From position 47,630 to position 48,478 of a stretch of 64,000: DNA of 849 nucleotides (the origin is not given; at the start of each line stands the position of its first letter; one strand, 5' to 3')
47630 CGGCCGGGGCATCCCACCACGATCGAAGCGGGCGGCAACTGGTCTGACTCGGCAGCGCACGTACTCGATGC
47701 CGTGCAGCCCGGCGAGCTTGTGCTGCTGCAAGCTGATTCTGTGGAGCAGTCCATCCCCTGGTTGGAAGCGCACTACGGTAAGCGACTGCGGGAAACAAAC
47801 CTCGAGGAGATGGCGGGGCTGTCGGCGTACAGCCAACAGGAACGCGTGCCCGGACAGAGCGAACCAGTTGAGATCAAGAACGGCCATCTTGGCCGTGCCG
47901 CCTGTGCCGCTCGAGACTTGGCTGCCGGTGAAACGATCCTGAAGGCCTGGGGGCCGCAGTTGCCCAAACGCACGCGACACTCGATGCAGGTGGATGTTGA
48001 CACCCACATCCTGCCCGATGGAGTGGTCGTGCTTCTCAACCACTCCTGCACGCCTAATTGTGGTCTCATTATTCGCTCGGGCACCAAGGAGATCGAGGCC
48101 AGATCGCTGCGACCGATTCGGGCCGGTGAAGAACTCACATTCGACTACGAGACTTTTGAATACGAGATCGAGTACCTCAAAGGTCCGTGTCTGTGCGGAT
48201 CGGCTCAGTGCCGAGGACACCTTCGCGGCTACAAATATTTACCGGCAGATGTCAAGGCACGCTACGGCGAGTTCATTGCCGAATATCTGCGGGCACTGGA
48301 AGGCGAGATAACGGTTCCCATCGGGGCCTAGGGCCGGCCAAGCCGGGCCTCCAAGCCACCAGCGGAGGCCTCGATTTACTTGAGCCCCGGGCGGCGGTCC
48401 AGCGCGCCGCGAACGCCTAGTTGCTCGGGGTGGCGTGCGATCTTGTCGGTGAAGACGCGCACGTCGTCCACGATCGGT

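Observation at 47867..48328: Cyanophycin synthetase carries an in-frame C-terminal SET-domain methyltransferase module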

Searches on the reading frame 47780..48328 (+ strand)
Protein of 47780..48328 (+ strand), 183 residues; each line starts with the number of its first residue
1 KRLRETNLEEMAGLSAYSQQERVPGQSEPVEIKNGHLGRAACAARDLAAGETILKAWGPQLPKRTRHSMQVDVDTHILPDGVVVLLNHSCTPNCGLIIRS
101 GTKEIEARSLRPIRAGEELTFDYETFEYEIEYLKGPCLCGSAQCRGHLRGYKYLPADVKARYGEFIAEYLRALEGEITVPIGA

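Call 3: search_protein_families(library=pfam, proteins=[window:47780-48328:+], max_evalue=0.01)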
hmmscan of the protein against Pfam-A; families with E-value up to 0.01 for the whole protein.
window:47780-48328:+ (183 aa): 1 family
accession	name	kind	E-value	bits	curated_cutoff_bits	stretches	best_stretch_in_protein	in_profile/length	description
PF00856.33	SET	-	9.1e-13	49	22.4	1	40-123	3-104/105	SET domain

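Call 4: search_protein_families(library=ncbifam, proteins=[window:47780-48328:+], max_evalue=0.01)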
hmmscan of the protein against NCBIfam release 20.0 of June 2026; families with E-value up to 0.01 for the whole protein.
window:47780-48328:+ (183 aa): 0 families

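Call 5: search_solved_structures(query=window:47780-48328:+, max_evalue=0.01, show_alignments=2)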
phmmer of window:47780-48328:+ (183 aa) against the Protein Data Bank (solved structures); distinct sequences matched with E-value up to 0.01: 87 (the best 60 are shown).
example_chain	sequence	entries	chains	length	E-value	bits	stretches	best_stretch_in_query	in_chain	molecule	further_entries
9l4t_A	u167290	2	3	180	9.6e-12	48.3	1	41-159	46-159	BurB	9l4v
6ven_N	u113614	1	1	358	1.2e-10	44.7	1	79-148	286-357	Histone-lysine N-methyltransferase, H3 lysine-4 specific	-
6chg_C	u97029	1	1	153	2.8e-10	43.5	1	80-148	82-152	Histone-lysine N-methyltransferase, H3 lysine-4 specific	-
4z4p_A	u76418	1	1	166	3.7e-10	43.1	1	78-152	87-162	Histone-lysine N-methyltransferase 2D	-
7bre_B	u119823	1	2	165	8.7e-10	41.9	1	81-148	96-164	Histone-lysine N-methyltransferase 2B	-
6ugm_M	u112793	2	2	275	8.9e-10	41.8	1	80-148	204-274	Histone-lysine N-methyltransferase, H3 lysine-4 specific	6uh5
7w67_C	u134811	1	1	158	1.1e-09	41.6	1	81-148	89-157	Histone-lysine N-methyltransferase 2A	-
7w6a_C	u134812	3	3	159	1.1e-09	41.6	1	81-148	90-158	Histone-lysine N-methyltransferase 2A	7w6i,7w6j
5f5e_A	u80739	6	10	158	1.2e-09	41.4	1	82-148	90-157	Histone-lysine N-methyltransferase 2A | Histone-lysine N-methyltransferase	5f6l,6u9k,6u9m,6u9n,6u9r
7u5v_A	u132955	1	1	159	1.5e-09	41.1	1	82-148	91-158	Histone-lysine N-methyltransferase 2A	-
2w5y_A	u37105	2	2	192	1.7e-09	40.9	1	82-148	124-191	HISTONE-LYSINE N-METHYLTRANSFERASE HRX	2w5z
5f6k_C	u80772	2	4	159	2.1e-09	40.6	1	78-146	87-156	Histone-lysine N-methyltransferase 2C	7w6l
6kiu_K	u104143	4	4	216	2.3e-09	40.5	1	82-148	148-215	Histone-lysine N-methyltransferase 2A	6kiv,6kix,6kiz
6bx3_E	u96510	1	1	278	2.3e-09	40.5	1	79-145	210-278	Histone-lysine N-methyltransferase, H3 lysine-4 specific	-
6pwv_C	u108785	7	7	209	2.4e-09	40.5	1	82-148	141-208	Histone-lysine N-methyltransferase 2A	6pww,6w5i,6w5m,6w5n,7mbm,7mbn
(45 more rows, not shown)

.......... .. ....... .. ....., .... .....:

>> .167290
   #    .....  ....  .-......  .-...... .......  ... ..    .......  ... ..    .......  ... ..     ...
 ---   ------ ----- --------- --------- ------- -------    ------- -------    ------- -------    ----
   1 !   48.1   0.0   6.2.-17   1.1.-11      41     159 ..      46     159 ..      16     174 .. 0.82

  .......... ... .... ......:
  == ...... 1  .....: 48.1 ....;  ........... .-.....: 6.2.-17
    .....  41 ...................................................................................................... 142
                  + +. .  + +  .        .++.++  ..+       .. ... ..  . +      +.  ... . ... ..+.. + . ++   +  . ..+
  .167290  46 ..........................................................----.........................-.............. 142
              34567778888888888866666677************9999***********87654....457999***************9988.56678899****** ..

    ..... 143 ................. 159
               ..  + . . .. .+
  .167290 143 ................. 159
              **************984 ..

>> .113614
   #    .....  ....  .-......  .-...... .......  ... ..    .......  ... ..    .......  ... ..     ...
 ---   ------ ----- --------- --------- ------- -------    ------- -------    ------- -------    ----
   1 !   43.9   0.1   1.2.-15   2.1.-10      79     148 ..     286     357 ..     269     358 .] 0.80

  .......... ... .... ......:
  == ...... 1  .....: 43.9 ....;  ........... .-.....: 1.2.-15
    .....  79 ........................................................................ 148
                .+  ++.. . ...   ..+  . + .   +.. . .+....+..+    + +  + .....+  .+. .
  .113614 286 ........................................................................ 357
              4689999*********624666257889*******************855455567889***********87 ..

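Call 9: find_homologous_proteins(query=window:47780-48328:+, max_evalue=0.001)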
Query window:47780-48328:+ (183 aa): 364 proteins with E <= 0.001 among 623 candidates; the best 120 are listed.
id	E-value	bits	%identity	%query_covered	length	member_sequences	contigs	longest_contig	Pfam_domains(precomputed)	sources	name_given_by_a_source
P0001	9.8e-84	298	69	100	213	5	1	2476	PF00856.34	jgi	jgi:hypothetical protein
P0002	3.3e-82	293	68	100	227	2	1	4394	PF00856.34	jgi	jgi:hypothetical protein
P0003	2.0e-81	290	66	99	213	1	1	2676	PF00856.34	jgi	jgi:hypothetical protein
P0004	2.8e-80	286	66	100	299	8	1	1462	PF00856.34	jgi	jgi:hypothetical protein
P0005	1.2e-77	278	63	99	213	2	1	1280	PF00856.34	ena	-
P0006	5.2e-75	269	63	100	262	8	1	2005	PF00856.34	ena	-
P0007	1.2e-72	261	65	92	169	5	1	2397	PF00856.34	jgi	jgi:hypothetical protein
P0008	7.3e-70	252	62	100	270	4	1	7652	PF00856.34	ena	-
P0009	2.5e-69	251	68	83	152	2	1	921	PF00856.34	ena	-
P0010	4.6e-69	250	59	100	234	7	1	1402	PF00856.34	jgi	jgi:hypothetical protein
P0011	2.7e-68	247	61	100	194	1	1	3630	PF00856.34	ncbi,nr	ncbi:MAG: SET domain-containing protein-lysine N-methyltransferase, partial [Planctomycetia bacteriu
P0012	3.7e-68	247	59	99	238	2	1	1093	PF00856.34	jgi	jgi:hypothetical protein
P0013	3.0e-61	224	85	63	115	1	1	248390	PF00856.34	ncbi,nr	ncbi:MAG: SET domain-containing protein-lysine N-methyltransferase [Planctomycetia bacterium]|nr:SET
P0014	7.9e-55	203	61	83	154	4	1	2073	PF00856.34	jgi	jgi:hypothetical protein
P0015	1.2e-54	203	65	72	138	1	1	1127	PF00856.34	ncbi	ncbi:MAG: SET domain-containing protein-lysine N-methyltransferase, partial [Planctomycetia bacteriu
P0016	7.1e-53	197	55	99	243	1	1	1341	PF00856.34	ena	-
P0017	3.6e-52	195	72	63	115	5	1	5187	PF00856.34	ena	-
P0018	6.1e-48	181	49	81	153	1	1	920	PF00856.34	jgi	jgi:hypothetical protein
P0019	5.6e-47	178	53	81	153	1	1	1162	PF00856.34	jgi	jgi:uncharacterized protein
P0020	1.1e-46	177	49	81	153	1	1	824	PF00856.34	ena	-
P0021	2.1e-46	176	50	81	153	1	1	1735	PF00856.34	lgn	-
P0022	2.3e-46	176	52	84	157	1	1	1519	PF00856.34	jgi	jgi:hypothetical protein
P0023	2.8e-46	176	47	96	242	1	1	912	PF00856.34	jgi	jgi:hypothetical protein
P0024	1.4e-45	173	48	81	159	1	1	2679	PF00856.34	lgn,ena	-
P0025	1.5e-45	173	53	81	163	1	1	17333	PF00856.34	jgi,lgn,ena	-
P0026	1.9e-45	173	53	77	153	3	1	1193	PF00856.34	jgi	jgi:hypothetical protein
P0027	2.1e-45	173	52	81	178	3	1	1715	PF00856.34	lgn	-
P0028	3.7e-45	172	50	82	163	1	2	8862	PF00856.34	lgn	-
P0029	5.1e-45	171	65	63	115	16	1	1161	PF00856.34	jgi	jgi:hypothetical protein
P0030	6.7e-45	171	55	77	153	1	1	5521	PF00856.34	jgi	jgi:uncharacterized protein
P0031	9.3e-45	171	48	81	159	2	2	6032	PF00856.34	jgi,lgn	jgi:hypothetical protein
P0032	1.4e-44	170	47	81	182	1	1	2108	PF00856.34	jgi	jgi:hypothetical protein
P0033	1.5e-44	170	51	81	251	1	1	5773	PF00856.34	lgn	-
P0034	2.4e-44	169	52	80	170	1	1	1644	PF00856.34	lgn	-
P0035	3.9e-44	169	51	80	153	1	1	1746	PF00856.34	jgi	jgi:hypothetical protein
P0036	9.7e-44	167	49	80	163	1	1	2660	PF00856.34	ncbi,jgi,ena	-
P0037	1.2e-43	167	65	63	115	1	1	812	PF00856.34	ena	-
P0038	2.8e-43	166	49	81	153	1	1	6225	PF00856.34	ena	-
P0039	9.5e-43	164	49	83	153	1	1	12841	PF00856.34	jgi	jgi:uncharacterized protein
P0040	3.2e-42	162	48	81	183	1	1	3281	PF00856.34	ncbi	-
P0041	3.3e-42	162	63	63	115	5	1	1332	PF00856.34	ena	-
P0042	4.4e-42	162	45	83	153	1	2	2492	PF00856.34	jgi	-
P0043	5.4e-42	162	47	81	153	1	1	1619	PF00856.34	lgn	-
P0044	3.4e-41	159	49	82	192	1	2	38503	PF00856.34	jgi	jgi:uncharacterized protein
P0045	7.0e-41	158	51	77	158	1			PF00856.34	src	-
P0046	2.7e-39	153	45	92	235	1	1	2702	PF00856.34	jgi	jgi:hypothetical protein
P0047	2.9e-39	153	50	77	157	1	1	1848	PF00856.34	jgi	-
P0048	3.1e-39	153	44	81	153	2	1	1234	PF00856.34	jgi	jgi:uncharacterized protein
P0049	3.3e-39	152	46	79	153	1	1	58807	PF00856.34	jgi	jgi:uncharacterized protein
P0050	5.6e-38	149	51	68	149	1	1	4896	PF00856.34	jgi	jgi:uncharacterized protein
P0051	1.2e-37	147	46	79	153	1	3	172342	PF00856.34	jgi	jgi:uncharacterized protein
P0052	2.4e-37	146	44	85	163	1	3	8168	PF00856.34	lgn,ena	-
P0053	4.2e-37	146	47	79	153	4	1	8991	PF00856.34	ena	-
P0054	6.1e-37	145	45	83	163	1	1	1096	PF00856.34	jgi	-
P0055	3.5e-36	143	59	57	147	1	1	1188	PF00856.34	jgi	jgi:hypothetical protein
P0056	1.6e-35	141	56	62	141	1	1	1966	PF00856.34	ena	-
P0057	1.0e-34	138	45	84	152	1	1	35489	PF00856.34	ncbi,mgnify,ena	mgnify:CR=1 FL=1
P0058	3.3e-34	136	45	78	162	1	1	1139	PF00856.34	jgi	jgi:uncharacterized protein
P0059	3.7e-34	136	48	79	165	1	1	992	PF00856.34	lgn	-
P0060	4.1e-34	136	46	75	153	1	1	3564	PF00856.34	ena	-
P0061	6.1e-34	135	48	77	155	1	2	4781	PF00856.34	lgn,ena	-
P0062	1.1e-32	131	44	79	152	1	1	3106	PF00856.34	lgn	-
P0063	5.3e-30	122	52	59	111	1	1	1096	PF00856.34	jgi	jgi:hypothetical protein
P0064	9.3e-28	115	43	81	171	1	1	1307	PF00856.34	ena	-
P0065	9.9e-26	109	46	63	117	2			PF00856.34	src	-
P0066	2.7e-24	104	55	48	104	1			PF00856.34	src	-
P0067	5.3e-17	80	43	64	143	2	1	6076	PF00856.34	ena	-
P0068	5.6e-17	80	38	73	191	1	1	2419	PF00856.34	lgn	-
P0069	8.1e-17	80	43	70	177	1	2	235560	PF00856.34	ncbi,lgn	-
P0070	5.1e-16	77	36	75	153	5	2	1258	PF00856.34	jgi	-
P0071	1.9e-15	75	39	72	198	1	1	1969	PF00856.34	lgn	-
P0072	2.0e-15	75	38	75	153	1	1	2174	PF00856.34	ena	-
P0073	9.7e-14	69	35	77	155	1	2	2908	PF00856.34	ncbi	-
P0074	3.6e-13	68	38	77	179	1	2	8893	PF00856.34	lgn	-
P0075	1.1e-12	66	36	73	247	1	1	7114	PF00856.34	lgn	-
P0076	6.8e-12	63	38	59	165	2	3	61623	PF00856.34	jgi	jgi:hypothetical protein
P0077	8.8e-12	63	35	77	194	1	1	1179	PF00856.34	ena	-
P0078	1.4e-11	62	34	77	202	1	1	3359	PF00856.34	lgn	-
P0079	1.8e-11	62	34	73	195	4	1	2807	PF00856.34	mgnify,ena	mgnify:CR=1 FL=1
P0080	1.9e-11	62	36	72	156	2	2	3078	PF00856.34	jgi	jgi:non-ribosomal peptide synthetase component F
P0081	2.1e-11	62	40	68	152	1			PF00856.34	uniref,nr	uniref:Methyltransferase n=1 Tax=Streptomyces sp. TP-A0584 TaxID=314563 RepID=A0A6S4QEG6_9ACTN|nr:me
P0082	2.3e-11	62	34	76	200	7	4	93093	PF00856.34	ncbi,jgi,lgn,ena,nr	ncbi:MAG: SET domain-containing protein-lysine N-methyltransferase [Roseibacillus sp.]|nr:SET domain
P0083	3.1e-11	61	32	70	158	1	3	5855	PF00856.34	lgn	-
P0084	3.5e-11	61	36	78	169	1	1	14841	PF00856.34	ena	-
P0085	4.1e-11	61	34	73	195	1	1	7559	PF00856.34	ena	-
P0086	6.0e-11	60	34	69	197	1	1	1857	PF00856.34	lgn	-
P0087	6.7e-11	60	33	81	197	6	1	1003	PF00856.34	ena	-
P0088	7.5e-11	60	34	75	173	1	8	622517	PF00856.34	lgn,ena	-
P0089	8.1e-11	60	34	73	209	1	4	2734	PF00856.34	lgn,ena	-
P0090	9.3e-11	60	33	81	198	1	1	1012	PF00856.34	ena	-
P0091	9.6e-11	60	33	81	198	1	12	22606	PF00856.34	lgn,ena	-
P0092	9.7e-11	60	33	81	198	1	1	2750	PF00856.34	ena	-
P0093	1.2e-10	59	33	76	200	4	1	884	PF00856.34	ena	-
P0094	1.5e-10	59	44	53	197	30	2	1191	PF00856.34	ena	-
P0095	1.6e-10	59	38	62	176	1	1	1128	PF00856.34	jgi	jgi:hypothetical protein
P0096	1.8e-10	59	49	40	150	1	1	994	PF00856.34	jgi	jgi:SET domain-containing protein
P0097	1.8e-10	59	34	71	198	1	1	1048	PF00856.34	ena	-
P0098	1.8e-10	59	39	50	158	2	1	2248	PF00856.34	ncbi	-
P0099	2.0e-10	59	33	81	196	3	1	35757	PF00856.34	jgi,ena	-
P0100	2.6e-10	58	35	77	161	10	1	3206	PF00856.34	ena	-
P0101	2.8e-10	58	31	87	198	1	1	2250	PF00856.34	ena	-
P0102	2.9e-10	58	46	48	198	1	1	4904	PF00856.34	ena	-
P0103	3.0e-10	58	46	48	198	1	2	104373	PF00856.34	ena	-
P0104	3.0e-10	58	33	81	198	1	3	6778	PF00856.34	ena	-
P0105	3.0e-10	58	33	81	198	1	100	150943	PF00856.34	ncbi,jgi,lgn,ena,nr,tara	ncbi:MAG: SET domain-containing protein-lysine N-methyltransferase [Roseibacillus sp.]|nr:SET domain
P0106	3.0e-10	58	33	81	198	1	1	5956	PF00856.34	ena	-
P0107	3.0e-10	58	33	81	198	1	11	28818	PF00856.34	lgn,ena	-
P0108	3.0e-10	58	33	81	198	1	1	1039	PF00856.34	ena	-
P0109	3.5e-10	58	33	80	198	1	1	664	PF00856.34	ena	-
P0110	3.9e-10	58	46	48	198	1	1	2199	PF00856.34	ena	-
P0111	4.1e-10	58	39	61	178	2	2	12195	PF00856.34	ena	-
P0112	4.1e-10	58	33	81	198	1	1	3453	PF00856.34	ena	-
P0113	4.1e-10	58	33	81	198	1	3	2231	PF00856.34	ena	-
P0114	5.2e-10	57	37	68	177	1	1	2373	PF00856.34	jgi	-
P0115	5.3e-10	57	47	48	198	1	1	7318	PF00856.34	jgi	-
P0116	5.7e-10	57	37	58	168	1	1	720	PF00856.34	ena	-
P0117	6.2e-10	57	46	48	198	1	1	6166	PF00856.34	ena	-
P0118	6.3e-10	57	30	84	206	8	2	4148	PF00856.34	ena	-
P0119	6.5e-10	57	40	59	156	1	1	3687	PF00856.34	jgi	jgi:hypothetical protein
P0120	7.5e-10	57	35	65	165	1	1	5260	PF00856.34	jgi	-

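Call 11: find_encoding_contigs(protein=P0013, flank=10000, max_places=4)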
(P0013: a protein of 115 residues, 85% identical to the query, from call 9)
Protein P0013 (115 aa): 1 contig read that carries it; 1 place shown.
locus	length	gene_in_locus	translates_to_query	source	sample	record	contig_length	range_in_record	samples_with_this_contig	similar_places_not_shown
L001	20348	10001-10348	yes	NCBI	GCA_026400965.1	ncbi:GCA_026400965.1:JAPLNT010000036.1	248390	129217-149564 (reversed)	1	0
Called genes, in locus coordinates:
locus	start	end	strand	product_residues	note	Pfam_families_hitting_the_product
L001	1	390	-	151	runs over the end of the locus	-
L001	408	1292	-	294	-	PF06283:ThuA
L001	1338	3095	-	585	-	-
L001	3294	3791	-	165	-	PF08909:DUF1854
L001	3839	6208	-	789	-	PF00664:ABC_membrane, PF00005:ABC_tran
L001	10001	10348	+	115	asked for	PF00856:SET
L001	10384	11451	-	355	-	PF02470:MlaD, PF28544:Helical_needle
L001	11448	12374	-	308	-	PF00005:ABC_tran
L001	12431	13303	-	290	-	PF02405:MlaE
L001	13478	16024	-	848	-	PF02861:Clp_N, PF02861:Clp_N, PF00004:AAA, PF17871:AAA_lid_9, PF02151:UVR, PF00004:AAA, PF07724:AAA_2, PF07728:AAA_5, +9 more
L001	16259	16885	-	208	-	-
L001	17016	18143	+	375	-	PF17792:ThiD2, PF02581:TMP-TENI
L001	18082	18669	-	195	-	PF08534:Redoxin (weak), PF00578:AhpC-TSA, PF13905:Thioredoxin_8 (weak)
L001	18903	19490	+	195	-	PF01928:CYTH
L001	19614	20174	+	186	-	PF10722:YbjN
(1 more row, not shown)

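Call 15: find_encoding_contigs(protein=P0051, flank=8000, max_places=3)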
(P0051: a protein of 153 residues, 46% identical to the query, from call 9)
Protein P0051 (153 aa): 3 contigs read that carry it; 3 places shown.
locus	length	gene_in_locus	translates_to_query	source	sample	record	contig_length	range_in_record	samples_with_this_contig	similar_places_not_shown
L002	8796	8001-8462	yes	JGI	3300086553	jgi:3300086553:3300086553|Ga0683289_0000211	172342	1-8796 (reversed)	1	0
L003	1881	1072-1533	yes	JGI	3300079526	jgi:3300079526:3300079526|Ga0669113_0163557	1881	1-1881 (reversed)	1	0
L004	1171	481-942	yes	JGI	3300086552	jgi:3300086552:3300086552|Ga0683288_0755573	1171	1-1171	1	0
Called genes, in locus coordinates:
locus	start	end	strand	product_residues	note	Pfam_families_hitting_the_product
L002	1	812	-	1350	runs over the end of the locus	PF03160:Calx-beta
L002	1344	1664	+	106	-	-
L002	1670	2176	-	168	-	PF08909:DUF1854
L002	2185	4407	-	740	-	PF00664:ABC_membrane, PF00005:ABC_tran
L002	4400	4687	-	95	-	-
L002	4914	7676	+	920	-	PF18921:Cyanophycin_syn, PF02786:CPSase_L_D2, PF08443:RimK (faint), PF13549:ATP-grasp_5 (weak), PF08245:Mur_ligase_M, PF02875:Mur_ligase_C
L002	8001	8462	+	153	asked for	PF00856:SET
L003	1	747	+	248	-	?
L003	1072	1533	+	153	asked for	PF00856:SET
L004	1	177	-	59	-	?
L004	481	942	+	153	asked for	PF00856:SET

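Call 16: find_encoding_contigs(protein=P0049, flank=8000, max_places=3)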
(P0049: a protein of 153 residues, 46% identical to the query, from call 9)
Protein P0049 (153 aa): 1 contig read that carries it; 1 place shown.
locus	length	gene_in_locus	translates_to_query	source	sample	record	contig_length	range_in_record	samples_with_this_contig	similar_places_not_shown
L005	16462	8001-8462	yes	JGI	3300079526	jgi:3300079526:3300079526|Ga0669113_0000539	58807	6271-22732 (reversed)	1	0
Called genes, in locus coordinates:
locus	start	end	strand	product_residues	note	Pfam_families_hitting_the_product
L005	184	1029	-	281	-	-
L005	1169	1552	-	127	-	-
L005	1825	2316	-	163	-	PF08909:DUF1854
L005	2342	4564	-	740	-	PF00664:ABC_membrane, PF00005:ABC_tran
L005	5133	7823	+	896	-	PF18921:Cyanophycin_syn, PF02786:CPSase_L_D2, PF08443:RimK (weak), PF13549:ATP-grasp_5 (weak), PF08245:Mur_ligase_M, PF02875:Mur_ligase_C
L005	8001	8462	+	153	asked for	PF00856:SET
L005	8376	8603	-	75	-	-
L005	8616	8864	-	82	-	PF13370:Fer4_13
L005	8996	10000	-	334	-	PF07991:KARI_N, PF01450:KARI_C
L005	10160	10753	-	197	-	PF01842:ACT, PF22629:ACT_AHAS_ss, PF13710:ACT_5, PF10369:ALS_ss_C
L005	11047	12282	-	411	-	PF13439:Glyco_transf_4 (faint), PF00534:Glycos_transf_1, PF13692:Glyco_trans_1_4, PF13524:Glyco_trans_1_2 (weak)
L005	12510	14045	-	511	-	PF14238:DUF4340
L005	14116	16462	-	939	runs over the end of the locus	PF12698:ABC2_membrane_3 (weak), PF23357:DUF7088, PF09822:ABC_transp_aux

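Call 17: find_encoding_contigs(protein=P0025, flank=8000, max_places=3)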
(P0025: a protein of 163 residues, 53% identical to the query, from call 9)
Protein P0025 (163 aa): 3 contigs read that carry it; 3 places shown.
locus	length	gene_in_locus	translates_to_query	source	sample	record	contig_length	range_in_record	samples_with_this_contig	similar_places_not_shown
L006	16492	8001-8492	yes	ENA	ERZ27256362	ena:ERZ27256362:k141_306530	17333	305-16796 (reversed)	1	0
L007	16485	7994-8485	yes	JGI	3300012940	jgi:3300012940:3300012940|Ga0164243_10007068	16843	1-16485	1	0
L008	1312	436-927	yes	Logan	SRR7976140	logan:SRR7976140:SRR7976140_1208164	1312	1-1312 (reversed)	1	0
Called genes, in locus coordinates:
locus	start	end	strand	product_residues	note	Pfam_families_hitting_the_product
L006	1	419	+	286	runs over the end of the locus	PF00113:Enolase_C, PF13378:MR_MLE_C (weak), PF07476:MAAL_C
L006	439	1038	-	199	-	-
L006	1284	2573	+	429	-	PF01694:Rhomboid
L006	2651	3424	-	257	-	-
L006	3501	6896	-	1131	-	PF00089:Trypsin, PF13365:Trypsin_2, PF13646:HEAT_2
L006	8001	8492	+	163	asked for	PF00856:SET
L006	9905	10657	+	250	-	PF07589:PEP_exosort_dom (weak)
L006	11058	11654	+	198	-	-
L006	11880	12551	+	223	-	PF07638:Sigma70_ECF (weak), PF08281:Sigma70_r4_2, PF04545:Sigma70_r4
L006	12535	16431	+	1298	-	PF00069:Pkinase, PF07714:PK_Tyr_Ser-Thr, PF00069:Pkinase, PF23381:Beta-prop_IFT122_1st, PF24814:WD40_Prp19, PF25175:Beta-prop_WDR5, PF25173:Beta-prop_WDR3_1st, PF25174:Beta-prop_THOC3, +26 more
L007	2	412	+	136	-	?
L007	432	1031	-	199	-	-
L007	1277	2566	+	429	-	PF01694:Rhomboid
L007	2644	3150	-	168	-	-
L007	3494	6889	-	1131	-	PF00089:Trypsin, PF13365:Trypsin_2, PF13646:HEAT_2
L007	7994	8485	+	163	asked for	PF00856:SET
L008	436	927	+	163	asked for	PF00856:SET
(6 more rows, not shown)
